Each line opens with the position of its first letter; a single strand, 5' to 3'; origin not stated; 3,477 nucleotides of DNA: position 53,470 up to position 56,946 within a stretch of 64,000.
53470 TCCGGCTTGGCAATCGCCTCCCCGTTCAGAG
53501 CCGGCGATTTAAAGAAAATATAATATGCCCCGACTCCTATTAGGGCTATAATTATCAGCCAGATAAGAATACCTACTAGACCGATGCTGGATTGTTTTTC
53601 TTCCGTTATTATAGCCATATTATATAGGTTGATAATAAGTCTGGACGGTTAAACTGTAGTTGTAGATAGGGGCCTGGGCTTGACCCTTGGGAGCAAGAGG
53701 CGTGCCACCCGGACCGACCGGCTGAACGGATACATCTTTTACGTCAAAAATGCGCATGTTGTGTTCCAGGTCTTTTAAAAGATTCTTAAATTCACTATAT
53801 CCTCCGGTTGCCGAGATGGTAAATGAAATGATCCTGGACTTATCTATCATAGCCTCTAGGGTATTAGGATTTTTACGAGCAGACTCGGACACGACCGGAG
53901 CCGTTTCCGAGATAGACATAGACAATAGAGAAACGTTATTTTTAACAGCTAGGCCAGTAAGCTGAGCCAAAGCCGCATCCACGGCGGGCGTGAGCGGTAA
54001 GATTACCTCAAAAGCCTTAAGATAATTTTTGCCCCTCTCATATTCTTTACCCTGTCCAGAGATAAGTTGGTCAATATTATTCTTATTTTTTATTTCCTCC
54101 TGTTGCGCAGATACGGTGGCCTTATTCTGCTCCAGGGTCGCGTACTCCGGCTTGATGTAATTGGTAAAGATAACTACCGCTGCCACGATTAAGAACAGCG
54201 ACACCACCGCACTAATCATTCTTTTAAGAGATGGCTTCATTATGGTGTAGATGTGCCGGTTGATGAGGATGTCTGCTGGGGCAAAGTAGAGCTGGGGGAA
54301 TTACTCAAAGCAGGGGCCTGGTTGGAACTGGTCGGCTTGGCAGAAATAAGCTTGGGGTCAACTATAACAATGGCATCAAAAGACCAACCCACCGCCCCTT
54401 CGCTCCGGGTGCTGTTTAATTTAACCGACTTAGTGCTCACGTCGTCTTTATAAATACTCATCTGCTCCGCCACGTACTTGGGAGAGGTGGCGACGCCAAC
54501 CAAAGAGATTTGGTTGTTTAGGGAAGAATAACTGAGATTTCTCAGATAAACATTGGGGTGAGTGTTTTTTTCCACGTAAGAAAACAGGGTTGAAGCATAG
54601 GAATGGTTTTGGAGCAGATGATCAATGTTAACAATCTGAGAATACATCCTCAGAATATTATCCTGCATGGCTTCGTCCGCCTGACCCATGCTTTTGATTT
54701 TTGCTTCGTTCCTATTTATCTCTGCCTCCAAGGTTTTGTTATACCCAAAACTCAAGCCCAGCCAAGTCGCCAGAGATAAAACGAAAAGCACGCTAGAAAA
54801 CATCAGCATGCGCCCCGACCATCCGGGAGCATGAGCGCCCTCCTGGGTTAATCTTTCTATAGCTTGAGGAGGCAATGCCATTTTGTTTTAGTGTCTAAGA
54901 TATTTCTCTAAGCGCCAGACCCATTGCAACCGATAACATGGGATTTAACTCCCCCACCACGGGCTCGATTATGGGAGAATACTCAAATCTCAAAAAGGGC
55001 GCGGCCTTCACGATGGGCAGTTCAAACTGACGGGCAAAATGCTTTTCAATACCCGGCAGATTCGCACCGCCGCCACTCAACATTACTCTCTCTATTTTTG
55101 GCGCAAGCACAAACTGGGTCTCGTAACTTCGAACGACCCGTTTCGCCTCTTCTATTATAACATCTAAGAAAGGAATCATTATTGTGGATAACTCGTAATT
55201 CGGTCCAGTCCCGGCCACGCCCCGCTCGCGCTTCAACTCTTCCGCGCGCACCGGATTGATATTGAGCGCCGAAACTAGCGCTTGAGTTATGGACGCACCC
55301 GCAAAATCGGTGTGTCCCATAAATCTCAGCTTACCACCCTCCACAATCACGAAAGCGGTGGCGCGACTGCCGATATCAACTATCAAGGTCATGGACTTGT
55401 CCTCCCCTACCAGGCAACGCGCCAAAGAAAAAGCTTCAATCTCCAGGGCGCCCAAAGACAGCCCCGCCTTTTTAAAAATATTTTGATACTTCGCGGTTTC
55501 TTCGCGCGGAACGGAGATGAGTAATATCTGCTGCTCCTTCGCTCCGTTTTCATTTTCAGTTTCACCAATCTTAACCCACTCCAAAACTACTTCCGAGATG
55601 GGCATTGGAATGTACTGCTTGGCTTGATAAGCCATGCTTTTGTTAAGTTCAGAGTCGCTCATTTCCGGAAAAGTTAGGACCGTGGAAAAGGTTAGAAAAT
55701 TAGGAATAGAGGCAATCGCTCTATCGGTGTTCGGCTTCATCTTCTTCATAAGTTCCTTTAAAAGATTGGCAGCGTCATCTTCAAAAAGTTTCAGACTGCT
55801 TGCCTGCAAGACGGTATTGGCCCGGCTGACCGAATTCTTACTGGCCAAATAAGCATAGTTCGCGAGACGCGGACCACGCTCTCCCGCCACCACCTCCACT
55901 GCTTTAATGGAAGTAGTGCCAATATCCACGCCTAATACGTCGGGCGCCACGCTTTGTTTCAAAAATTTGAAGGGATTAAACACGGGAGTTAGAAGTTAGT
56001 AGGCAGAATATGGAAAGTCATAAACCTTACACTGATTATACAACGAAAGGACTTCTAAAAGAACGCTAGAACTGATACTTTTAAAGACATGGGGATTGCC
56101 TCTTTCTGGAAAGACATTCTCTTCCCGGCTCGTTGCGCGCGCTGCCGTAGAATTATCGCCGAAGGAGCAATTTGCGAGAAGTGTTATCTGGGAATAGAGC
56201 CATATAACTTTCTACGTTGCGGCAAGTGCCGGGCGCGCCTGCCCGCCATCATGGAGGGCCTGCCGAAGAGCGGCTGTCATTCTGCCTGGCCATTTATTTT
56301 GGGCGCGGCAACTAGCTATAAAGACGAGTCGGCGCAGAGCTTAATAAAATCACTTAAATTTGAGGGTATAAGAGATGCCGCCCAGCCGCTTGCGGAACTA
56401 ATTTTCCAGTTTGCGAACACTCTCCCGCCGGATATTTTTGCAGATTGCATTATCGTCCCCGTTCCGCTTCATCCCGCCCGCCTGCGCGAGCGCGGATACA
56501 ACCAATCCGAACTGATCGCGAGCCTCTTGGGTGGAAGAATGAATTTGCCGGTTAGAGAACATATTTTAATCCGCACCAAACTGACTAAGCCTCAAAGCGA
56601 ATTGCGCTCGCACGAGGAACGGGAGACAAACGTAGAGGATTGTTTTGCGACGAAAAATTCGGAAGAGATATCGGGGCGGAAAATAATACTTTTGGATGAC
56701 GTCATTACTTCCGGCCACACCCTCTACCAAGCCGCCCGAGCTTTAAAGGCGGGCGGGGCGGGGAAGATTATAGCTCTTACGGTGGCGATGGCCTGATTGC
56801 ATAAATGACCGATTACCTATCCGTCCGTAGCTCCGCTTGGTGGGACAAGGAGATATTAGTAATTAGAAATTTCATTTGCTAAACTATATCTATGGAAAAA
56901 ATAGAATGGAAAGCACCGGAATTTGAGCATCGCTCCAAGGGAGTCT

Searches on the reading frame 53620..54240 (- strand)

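Call 59: search_protein_families(library=pfam, proteins=[window:53620-54240:-], max_evalue=0.01)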
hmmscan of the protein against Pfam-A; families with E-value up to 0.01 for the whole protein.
window:53620-54240:- (206 aa): 3 families
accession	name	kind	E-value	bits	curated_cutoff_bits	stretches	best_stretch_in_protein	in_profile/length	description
PF04350.18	PilO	-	0.00015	22.4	22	1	36-178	1-127/145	Pilus assembly protein, PilO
PF10741.14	T2SSM_b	-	0.0074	16.6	21.7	0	121-181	47-89/111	Type II secretion system (T2SS), protein M subtype b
PF17996.7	CE2_N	-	0.0092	16.5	27.9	0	112-189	37-105/108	Carbohydrate esterase 2 N-terminal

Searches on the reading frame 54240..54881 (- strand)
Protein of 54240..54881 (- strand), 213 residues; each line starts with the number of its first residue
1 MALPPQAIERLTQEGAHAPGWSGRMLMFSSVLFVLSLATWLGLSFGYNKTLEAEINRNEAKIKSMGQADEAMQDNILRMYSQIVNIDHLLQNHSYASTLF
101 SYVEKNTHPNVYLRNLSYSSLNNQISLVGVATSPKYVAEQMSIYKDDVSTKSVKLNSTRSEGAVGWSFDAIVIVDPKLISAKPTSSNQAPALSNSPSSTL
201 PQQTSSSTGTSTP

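Call 59: search_protein_families(library=pfam, proteins=[window:54240-54881:-], max_evalue=0.01)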
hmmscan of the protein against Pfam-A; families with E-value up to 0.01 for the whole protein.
window:54240-54881:- (213 aa): 1 family
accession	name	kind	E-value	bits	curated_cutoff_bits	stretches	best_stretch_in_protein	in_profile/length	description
PF05137.18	PilN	-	0.0058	17.1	22.8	0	99-158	2-59/78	Fimbrial assembly protein (PilN)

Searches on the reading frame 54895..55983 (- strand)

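Call 59: search_protein_families(library=pfam, proteins=[window:54895-55983:-], max_evalue=0.01)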
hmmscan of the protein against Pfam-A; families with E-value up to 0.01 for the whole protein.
window:54895-55983:- (362 aa): 3 families
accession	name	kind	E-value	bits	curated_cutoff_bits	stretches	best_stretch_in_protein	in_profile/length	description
PF11104.14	PilM_2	-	1.2e-41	143.2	27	1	18-360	1-339/340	Type IV pilus assembly protein PilM;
PF14450.12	FtsA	-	4.3e-13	50.2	31.8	1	201-341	2-114/127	Cell division protein FtsA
PF06723.19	MreB_Mbl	-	1.6e-05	24.4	27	0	268-327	245-304/327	MreB/Mbl protein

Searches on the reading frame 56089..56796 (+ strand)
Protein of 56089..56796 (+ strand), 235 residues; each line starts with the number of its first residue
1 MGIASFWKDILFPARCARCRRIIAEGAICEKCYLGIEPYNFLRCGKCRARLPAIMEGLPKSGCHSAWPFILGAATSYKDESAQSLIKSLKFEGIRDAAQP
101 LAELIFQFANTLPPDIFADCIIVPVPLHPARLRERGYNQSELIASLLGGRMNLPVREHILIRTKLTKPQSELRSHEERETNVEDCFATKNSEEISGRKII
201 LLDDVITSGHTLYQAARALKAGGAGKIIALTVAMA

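Call 59: search_protein_families(library=pfam, proteins=[window:56089-56796:+], max_evalue=0.01)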
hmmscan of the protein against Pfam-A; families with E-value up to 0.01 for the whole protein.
window:56089-56796:+ (235 aa): 4 families
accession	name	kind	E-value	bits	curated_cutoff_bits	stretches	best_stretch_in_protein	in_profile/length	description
PF00156.33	Pribosyltran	-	2.3e-08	33.9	26.3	1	177-232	79-123/158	Phosphoribosyl transferase domain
PF18912.6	DZR_2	-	5.9e-06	26.5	27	1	9-50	3-45/56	Double zinc ribbon domain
PF14681.12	UPRTase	-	0.00048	20.1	27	1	174-232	98-158/206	Uracil phosphoribosyltransferase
PF14572.12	Pribosyl_synth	-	0.0016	18.9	27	1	193-231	80-118/184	Phosphoribosyl synthetase-associated domain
